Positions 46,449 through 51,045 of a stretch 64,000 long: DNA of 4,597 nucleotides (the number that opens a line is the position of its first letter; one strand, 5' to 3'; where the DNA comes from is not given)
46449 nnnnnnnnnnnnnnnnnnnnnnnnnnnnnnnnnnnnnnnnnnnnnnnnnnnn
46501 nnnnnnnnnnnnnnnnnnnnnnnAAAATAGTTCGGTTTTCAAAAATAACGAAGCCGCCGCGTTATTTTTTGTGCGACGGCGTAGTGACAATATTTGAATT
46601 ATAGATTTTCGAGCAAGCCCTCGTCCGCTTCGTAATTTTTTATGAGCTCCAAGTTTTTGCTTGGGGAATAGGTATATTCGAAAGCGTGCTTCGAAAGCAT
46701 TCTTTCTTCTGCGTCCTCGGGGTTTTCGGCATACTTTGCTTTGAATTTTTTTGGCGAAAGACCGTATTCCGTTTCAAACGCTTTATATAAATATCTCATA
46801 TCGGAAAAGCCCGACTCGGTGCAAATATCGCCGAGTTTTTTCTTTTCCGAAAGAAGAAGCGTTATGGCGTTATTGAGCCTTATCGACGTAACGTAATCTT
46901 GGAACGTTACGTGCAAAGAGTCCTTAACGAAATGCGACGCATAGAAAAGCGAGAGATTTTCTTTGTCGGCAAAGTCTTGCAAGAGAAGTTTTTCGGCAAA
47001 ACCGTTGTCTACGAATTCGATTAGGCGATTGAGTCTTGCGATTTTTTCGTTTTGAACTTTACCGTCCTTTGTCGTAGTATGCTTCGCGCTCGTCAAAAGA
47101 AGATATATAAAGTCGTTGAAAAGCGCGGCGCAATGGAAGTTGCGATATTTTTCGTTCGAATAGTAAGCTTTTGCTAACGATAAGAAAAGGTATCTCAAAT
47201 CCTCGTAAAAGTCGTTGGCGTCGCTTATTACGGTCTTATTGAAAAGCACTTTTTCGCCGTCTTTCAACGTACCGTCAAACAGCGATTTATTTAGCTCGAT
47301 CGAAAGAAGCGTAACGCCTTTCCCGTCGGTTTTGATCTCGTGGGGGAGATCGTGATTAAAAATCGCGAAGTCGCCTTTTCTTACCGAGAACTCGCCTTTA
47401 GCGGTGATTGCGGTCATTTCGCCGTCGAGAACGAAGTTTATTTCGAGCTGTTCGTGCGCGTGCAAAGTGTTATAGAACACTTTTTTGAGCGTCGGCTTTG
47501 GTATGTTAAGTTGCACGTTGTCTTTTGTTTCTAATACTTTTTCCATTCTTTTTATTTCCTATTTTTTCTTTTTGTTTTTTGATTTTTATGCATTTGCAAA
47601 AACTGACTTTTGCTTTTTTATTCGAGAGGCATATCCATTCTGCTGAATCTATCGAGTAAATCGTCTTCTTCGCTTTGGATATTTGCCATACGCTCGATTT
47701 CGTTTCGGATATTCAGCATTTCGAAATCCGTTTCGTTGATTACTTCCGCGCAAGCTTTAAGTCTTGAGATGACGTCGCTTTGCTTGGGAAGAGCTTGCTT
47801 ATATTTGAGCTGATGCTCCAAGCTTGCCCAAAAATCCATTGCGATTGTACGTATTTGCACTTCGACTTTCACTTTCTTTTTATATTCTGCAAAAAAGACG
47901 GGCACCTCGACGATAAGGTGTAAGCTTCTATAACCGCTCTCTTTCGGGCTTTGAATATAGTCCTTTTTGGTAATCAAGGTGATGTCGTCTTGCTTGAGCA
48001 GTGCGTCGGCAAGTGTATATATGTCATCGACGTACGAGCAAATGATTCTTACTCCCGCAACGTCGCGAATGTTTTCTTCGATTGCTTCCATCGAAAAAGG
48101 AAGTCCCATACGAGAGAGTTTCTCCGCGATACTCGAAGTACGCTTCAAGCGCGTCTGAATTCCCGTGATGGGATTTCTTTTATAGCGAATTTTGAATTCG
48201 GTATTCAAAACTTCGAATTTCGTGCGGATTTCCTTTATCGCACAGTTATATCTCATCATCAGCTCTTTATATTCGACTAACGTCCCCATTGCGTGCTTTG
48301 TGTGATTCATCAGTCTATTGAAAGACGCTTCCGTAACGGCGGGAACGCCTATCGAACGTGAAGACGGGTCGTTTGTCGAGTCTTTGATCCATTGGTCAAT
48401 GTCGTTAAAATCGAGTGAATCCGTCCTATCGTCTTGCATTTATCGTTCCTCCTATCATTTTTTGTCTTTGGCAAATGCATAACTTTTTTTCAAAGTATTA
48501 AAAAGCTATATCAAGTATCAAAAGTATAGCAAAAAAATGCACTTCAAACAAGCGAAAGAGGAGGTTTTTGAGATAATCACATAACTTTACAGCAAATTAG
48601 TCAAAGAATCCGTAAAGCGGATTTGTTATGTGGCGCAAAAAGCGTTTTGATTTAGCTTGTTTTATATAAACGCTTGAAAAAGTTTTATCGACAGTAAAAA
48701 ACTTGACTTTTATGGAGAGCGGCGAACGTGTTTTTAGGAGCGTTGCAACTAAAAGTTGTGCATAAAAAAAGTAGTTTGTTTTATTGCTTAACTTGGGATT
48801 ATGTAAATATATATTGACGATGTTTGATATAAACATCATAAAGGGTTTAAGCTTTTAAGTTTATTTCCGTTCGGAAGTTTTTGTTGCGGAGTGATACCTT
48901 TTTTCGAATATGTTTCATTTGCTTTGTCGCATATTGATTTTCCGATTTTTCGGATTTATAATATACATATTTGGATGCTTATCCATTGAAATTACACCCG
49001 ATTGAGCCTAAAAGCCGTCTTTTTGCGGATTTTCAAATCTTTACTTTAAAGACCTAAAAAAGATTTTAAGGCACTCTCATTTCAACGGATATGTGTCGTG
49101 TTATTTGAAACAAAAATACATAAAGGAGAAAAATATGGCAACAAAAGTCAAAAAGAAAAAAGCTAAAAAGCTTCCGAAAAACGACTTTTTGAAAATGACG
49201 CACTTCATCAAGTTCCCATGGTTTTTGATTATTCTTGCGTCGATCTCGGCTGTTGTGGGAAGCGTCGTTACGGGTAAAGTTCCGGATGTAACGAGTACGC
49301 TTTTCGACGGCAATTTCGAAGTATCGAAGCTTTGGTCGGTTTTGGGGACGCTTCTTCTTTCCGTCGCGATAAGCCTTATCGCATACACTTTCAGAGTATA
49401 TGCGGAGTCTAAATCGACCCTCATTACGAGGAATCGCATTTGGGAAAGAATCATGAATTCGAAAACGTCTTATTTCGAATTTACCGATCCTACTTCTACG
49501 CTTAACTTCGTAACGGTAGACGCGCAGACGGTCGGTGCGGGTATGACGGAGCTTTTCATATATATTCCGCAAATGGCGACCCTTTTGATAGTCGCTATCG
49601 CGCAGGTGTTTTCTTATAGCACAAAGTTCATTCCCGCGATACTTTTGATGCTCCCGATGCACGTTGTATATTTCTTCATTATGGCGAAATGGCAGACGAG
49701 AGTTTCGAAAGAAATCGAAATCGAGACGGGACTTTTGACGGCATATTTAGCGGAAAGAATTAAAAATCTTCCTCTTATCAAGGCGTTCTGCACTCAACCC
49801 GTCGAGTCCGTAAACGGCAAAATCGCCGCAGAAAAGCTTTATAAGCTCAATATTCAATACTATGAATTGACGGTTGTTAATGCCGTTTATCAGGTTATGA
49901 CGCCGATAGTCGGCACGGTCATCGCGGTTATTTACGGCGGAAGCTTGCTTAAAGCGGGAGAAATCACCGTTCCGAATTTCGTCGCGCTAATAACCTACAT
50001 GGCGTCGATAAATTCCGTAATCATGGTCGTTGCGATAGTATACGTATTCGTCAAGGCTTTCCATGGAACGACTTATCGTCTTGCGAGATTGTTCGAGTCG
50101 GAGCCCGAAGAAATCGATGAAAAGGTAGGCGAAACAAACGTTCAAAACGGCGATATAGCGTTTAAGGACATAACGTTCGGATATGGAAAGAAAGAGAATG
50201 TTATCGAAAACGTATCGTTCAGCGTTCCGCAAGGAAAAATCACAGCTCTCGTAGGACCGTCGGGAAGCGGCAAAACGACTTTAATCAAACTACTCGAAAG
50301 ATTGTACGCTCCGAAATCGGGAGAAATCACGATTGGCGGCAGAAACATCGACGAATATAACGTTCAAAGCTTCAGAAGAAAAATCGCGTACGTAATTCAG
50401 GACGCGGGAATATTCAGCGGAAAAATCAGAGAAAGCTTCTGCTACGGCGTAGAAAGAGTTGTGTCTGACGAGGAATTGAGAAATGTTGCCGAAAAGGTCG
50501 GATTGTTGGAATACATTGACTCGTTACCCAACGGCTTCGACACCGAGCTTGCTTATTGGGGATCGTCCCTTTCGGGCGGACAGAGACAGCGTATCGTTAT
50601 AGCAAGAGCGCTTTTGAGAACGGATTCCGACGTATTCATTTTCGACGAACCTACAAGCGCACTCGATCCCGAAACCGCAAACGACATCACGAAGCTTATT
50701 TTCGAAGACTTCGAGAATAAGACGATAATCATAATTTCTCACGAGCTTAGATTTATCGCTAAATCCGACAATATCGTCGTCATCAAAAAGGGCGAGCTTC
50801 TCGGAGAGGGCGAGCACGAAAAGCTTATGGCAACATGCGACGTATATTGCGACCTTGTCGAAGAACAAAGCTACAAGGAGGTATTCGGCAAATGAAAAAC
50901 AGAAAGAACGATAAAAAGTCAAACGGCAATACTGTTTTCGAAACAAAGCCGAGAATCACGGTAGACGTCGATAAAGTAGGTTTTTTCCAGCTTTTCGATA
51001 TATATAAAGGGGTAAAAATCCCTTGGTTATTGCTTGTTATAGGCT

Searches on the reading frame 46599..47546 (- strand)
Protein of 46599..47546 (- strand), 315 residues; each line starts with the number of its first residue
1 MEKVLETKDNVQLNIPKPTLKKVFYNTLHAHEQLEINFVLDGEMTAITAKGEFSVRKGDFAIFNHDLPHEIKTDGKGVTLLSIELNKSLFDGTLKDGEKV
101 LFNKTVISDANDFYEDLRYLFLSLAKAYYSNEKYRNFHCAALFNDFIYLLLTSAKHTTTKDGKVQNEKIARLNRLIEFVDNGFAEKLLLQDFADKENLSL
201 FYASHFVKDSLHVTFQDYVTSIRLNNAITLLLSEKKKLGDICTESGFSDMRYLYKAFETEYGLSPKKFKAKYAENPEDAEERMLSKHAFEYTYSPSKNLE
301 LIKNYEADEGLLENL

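Call 18: search_protein_families(library=pfam, proteins=[window:46599-47546:-], max_evalue=0.001)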
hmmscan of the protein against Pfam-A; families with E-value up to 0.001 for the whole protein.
window:46599-47546:- (315 aa): 4 families
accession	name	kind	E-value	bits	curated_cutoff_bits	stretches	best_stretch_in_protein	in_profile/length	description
PF12833.13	HTH_18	-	2.6e-15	56.9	33.6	1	193-270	2-79/80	Helix-turn-helix domain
PF07883.17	Cupin_2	-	4.6e-08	33.1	27.2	1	28-79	13-65/70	Cupin domain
PF02311.25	AraC_binding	-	2.1e-07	31.2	21.1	1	28-120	18-112/135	AraC-like ligand binding domain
PF00165.29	HTH_AraC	-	1.3e-06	28.8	26.6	1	233-267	6-39/42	Bacterial regulatory helix-turn-helix proteins, AraC family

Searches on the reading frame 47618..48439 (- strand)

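Call 18: search_protein_families(library=pfam, proteins=[window:47618-48439:-], max_evalue=0.001)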
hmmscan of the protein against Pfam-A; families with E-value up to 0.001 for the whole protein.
window:47618-48439:- (273 aa): 1 family
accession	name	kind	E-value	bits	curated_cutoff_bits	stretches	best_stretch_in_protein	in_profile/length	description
PF04607.23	RelA_SpoT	-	1.4e-32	112.8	27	1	96-215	1-110/113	Region found in RelA / SpoT proteins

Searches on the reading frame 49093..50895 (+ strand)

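Call 18: search_protein_families(library=pfam, proteins=[window:49093-50895:+], max_evalue=0.001)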
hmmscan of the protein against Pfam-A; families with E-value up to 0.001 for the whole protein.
window:49093-50895:+ (600 aa): 7 families
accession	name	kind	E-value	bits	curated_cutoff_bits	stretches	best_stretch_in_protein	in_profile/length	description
PF00005.33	ABC_tran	-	5.4e-33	114.9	25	1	372-522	2-137/137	ABC transporter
PF00664.28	ABC_membrane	-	9e-23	81.8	28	1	44-306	6-270/274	ABC transporter transmembrane region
PF13304.12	AAA_21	-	6.2e-10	40.1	27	1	383-404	1-22/304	AAA domain, putative AbiEii toxin, Type IV TA system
PF02463.25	SMC_N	-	5.8e-09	36.1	40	1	436-566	135-213/220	RecF/RecN/SMC N terminal domain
PF09818.15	ABC_ATPase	-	2.1e-06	27.4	23.2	0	460-524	127-188/283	P-loop domain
PF13401.12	AAA_22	-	0.00021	22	27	1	382-432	6-55/130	AAA domain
PF13555.12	AAA_29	-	0.00077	19.6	27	0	378-399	19-40/61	P-loop containing region of AAA domain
